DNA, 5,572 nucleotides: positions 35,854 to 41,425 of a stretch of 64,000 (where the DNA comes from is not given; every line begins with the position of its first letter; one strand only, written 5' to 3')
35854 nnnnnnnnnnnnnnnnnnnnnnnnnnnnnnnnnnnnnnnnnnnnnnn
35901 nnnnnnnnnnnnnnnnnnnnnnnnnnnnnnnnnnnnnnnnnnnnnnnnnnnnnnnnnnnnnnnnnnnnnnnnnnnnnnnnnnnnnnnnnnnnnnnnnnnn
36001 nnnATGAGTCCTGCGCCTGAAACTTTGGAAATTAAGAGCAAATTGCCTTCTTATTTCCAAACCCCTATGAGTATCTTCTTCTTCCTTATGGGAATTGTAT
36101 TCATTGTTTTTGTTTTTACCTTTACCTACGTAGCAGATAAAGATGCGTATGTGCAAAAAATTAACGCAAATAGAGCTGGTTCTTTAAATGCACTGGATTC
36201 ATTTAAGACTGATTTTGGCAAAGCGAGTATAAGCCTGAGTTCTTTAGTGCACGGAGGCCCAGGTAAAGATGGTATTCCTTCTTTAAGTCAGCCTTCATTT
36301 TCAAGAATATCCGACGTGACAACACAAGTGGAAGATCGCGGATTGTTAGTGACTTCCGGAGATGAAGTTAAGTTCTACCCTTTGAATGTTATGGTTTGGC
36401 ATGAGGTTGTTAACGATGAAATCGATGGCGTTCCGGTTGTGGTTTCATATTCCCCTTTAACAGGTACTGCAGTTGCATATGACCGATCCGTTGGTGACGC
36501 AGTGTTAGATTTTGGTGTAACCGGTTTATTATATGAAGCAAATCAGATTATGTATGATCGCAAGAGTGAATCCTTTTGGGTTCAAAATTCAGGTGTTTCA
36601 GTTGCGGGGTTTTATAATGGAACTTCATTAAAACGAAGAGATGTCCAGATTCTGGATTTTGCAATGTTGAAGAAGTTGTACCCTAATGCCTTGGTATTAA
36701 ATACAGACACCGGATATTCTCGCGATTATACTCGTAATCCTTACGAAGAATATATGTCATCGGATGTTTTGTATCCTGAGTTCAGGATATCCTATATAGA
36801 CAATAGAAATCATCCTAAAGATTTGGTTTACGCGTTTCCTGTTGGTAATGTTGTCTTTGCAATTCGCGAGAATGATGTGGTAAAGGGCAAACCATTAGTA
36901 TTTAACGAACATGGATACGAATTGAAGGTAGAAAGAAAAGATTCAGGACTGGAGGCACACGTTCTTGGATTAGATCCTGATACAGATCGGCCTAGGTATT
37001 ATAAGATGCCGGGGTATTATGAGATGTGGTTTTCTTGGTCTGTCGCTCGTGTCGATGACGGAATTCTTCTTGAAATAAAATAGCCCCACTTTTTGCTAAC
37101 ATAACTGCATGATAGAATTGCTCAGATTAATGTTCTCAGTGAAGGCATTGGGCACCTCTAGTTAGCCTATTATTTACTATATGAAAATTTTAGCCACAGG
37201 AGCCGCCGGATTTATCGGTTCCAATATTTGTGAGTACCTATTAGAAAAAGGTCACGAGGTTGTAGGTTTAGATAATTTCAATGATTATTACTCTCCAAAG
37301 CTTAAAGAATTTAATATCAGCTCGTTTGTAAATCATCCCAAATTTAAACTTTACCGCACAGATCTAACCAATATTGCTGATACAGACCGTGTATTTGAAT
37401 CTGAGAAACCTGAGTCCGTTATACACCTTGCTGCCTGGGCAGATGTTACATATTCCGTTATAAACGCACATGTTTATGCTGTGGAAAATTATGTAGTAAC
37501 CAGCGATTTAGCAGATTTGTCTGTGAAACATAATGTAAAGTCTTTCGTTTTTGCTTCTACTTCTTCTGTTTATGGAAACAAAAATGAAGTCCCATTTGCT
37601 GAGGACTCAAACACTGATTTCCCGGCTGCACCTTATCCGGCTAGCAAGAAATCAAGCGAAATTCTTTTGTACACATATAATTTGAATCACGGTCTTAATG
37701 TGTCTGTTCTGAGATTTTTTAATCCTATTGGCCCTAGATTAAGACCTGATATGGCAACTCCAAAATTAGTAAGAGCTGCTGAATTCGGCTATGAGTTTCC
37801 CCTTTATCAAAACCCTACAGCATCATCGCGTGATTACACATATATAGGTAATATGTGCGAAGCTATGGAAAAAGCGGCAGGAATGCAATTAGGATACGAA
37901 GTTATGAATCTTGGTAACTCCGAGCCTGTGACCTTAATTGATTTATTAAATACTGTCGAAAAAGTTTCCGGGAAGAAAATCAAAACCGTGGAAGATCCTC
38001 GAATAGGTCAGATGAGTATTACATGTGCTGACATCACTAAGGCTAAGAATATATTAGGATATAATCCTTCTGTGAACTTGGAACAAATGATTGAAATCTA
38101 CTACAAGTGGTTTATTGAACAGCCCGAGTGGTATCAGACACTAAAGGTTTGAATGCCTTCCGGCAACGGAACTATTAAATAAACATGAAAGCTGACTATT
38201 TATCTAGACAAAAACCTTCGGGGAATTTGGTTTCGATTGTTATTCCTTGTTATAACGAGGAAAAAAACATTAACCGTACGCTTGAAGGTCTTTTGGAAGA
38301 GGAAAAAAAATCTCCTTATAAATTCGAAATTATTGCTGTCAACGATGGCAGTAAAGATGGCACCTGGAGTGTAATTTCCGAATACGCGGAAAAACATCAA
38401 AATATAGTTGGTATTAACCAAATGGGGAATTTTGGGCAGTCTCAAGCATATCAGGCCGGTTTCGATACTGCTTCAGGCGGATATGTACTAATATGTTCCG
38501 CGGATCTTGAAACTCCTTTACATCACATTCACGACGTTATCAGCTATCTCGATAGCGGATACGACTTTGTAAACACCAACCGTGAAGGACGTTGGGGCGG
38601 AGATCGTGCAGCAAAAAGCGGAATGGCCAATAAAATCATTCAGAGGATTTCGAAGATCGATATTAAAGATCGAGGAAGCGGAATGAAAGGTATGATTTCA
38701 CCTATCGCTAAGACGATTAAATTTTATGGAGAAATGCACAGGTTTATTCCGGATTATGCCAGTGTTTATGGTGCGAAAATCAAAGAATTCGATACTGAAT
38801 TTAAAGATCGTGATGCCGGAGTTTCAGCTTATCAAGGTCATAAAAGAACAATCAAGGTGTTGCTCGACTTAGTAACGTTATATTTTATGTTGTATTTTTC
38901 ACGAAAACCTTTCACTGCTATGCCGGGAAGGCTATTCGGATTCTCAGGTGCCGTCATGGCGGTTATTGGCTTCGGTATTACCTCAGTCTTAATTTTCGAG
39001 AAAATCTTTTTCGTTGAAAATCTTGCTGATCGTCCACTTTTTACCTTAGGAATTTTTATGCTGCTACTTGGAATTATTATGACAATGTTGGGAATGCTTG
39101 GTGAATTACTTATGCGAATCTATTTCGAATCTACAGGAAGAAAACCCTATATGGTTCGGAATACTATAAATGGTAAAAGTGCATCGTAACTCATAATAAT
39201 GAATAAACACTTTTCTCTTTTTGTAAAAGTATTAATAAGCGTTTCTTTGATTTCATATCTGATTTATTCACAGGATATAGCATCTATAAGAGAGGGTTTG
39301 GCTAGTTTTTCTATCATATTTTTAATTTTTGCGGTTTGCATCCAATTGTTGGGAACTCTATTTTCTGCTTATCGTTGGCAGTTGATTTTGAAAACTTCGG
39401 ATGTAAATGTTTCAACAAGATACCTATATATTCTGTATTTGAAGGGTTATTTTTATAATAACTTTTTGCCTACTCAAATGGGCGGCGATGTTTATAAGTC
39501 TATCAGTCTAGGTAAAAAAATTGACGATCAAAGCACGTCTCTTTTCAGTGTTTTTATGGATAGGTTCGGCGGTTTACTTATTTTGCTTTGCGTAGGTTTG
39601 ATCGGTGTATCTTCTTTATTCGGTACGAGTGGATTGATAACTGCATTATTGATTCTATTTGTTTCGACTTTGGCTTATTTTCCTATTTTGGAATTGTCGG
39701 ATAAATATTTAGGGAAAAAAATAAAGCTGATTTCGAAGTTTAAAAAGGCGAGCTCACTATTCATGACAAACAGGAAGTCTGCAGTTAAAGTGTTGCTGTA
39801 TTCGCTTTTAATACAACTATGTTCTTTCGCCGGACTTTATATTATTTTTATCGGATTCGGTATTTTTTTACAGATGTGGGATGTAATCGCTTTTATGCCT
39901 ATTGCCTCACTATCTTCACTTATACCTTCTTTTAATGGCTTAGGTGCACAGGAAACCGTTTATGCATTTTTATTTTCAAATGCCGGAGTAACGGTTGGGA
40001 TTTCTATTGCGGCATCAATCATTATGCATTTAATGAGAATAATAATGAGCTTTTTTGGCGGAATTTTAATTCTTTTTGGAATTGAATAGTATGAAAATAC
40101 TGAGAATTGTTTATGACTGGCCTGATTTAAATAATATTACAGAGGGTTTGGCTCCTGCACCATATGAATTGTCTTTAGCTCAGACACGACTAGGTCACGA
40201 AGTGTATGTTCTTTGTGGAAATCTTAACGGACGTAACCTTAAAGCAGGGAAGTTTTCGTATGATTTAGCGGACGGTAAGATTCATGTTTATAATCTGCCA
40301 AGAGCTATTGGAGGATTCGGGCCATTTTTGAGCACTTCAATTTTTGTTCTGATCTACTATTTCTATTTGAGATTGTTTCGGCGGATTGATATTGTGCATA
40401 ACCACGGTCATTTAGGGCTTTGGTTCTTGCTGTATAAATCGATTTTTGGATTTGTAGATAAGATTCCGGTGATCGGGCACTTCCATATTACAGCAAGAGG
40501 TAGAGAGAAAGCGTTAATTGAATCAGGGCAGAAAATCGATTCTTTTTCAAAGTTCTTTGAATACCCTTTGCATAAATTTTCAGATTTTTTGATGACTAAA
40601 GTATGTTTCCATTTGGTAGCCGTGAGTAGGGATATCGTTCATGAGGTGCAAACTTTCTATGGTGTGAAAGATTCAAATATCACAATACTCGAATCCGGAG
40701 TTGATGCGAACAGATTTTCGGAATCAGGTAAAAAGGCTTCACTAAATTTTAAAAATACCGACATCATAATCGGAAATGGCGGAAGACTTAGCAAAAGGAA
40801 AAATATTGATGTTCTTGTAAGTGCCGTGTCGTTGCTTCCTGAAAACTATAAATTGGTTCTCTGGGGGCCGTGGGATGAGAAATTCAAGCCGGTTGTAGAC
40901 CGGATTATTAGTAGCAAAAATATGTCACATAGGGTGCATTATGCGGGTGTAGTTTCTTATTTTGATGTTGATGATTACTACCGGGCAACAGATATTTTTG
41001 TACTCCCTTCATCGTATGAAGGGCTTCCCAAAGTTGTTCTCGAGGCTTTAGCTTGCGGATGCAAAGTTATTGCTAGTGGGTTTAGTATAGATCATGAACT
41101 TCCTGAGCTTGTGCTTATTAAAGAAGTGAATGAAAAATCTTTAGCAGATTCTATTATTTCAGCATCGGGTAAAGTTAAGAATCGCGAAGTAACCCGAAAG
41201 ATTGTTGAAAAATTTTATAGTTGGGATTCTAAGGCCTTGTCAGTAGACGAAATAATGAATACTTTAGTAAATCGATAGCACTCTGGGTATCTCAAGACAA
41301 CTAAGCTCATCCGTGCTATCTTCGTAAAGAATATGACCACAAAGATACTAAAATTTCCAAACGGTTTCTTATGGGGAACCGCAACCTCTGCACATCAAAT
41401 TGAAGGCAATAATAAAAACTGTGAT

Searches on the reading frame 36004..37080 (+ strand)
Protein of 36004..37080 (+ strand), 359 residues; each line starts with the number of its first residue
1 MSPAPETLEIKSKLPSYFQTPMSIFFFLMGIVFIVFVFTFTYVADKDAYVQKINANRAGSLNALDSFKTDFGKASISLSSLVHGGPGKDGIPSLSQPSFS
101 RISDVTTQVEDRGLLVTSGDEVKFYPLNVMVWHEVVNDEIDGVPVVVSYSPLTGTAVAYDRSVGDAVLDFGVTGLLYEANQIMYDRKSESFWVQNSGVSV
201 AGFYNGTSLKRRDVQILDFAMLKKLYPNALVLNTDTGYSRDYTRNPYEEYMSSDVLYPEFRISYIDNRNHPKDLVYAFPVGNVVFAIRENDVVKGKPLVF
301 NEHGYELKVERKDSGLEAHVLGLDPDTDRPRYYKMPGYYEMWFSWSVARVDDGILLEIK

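Call 41: search_protein_families(library=pfam, proteins=[window:36004-37080:+], max_evalue=0.001)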
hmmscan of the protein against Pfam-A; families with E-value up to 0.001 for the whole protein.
window:36004-37080:+ (359 aa): 1 family
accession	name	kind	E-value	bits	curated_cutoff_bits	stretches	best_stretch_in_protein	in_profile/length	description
PF11376.13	DUF3179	-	1.7e-64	218.5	27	1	88-312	1-225/292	Protein of unknown function (DUF3179)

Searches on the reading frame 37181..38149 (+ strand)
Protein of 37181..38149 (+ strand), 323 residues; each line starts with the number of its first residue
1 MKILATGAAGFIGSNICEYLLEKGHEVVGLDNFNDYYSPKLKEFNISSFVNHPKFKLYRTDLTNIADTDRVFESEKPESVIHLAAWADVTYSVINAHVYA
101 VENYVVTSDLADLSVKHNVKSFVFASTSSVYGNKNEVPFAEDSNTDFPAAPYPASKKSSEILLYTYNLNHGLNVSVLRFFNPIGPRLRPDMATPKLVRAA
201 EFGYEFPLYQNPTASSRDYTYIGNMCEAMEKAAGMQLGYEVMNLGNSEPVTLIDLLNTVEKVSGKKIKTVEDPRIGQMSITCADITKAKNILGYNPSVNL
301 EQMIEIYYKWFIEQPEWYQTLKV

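Call 41: search_protein_families(library=pfam, proteins=[window:37181-38149:+], max_evalue=0.001)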
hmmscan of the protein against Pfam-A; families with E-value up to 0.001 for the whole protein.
window:37181-38149:+ (323 aa): 7 families
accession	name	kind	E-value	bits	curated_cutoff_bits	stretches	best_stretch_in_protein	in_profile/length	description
PF16363.11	GDP_Man_Dehyd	-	1.2e-48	166.7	27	1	4-305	1-330/332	GDP-mannose 4,6 dehydratase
PF01370.27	Epimerase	-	4.4e-47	160.9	20.9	1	3-245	1-240/240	NAD dependent epimerase/dehydratase family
PF01073.25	3Beta_HSD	-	3.2e-15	56.3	22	1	5-229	2-225/280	3-beta hydroxysteroid dehydrogenase/isomerase family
PF04321.23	RmlD_sub_bind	-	1.9e-12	47.3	27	1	1-166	1-139/287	RmlD substrate binding domain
PF02719.21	Polysacc_synt_2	-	6.4e-12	45.7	20.2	1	3-130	1-131/293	Polysaccharide biosynthesis protein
PF07993.18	NAD_binding_4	-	3.9e-07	29.9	20.1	1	70-178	82-203/258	Male sterility protein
PF13460.12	NAD_binding_10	-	6e-05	23.4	27.2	1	7-165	1-133/184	NAD(P)H-binding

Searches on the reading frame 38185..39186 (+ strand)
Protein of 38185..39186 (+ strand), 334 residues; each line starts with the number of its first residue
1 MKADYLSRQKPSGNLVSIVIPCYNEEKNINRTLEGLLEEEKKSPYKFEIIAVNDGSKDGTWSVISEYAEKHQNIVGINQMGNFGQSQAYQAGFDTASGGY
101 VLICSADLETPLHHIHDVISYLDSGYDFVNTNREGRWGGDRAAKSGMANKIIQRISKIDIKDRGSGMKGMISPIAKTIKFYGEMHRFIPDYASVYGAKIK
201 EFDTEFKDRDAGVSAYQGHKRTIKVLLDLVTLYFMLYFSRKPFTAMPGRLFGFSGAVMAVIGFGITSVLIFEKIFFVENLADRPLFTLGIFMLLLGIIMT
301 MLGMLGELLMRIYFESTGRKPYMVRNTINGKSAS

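Call 41: search_protein_families(library=pfam, proteins=[window:38185-39186:+], max_evalue=0.001)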
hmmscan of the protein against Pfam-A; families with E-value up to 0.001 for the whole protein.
window:38185-39186:+ (334 aa): 3 families
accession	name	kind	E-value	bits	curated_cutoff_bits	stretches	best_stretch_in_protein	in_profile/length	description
PF00535.33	Glycos_transf_2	-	2.4e-28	99.6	23.3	1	17-169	1-158/168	Glycosyl transferase family 2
PF10111.15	Glyco_tranf_2_2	-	5.9e-08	33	27.3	1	17-107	1-91/276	Glycosyltransferase like family 2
PF13641.12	Glyco_tranf_2_3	-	6.8e-08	33.2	27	1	16-136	3-126/230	Glycosyltransferase like family 2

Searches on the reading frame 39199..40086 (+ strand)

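Call 42: search_protein_families(library=pfam, proteins=[window:39199-40086:+], max_evalue=0.001)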
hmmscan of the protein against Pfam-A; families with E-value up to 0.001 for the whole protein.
window:39199-40086:+ (296 aa): 1 family
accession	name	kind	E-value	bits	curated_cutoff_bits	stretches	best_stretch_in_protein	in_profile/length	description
PF03706.18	LPG_synthase_TM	-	4e-39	135.3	33.4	1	8-285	2-299/302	Lysylphosphatidylglycerol synthase TM region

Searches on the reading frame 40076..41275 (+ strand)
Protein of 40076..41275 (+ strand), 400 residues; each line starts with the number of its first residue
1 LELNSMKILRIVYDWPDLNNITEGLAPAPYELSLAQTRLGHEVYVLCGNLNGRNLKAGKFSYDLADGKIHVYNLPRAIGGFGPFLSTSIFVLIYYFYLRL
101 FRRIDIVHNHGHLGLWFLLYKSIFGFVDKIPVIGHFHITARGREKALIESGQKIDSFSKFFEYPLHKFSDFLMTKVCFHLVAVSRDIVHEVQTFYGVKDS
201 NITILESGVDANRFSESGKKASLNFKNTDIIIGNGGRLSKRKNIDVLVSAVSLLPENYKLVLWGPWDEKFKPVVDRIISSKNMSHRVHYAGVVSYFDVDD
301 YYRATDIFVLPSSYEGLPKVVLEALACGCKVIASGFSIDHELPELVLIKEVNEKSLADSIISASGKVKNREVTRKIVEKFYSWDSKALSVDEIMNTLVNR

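Call 42: search_protein_families(library=pfam, proteins=[window:40076-41275:+], max_evalue=0.001)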
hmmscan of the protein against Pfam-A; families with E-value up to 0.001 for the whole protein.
window:40076-41275:+ (400 aa): 4 families
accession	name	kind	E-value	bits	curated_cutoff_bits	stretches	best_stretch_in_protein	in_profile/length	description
PF00534.26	Glycos_transf_1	-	3.6e-24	85.7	26.4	1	220-361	6-153/172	Glycosyl transferases group 1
PF13692.12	Glyco_trans_1_4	-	3.1e-20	73.3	27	1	232-361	4-137/142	Glycosyl transferases group 1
PF13439.12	Glyco_transf_4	-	4.2e-17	63.1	28.5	1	30-213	9-170/170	Glycosyltransferase Family 4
PF13579.12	Glyco_trans_4_4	-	1.3e-05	26.1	29.7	1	24-205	2-155/158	Glycosyl transferase 4-like domain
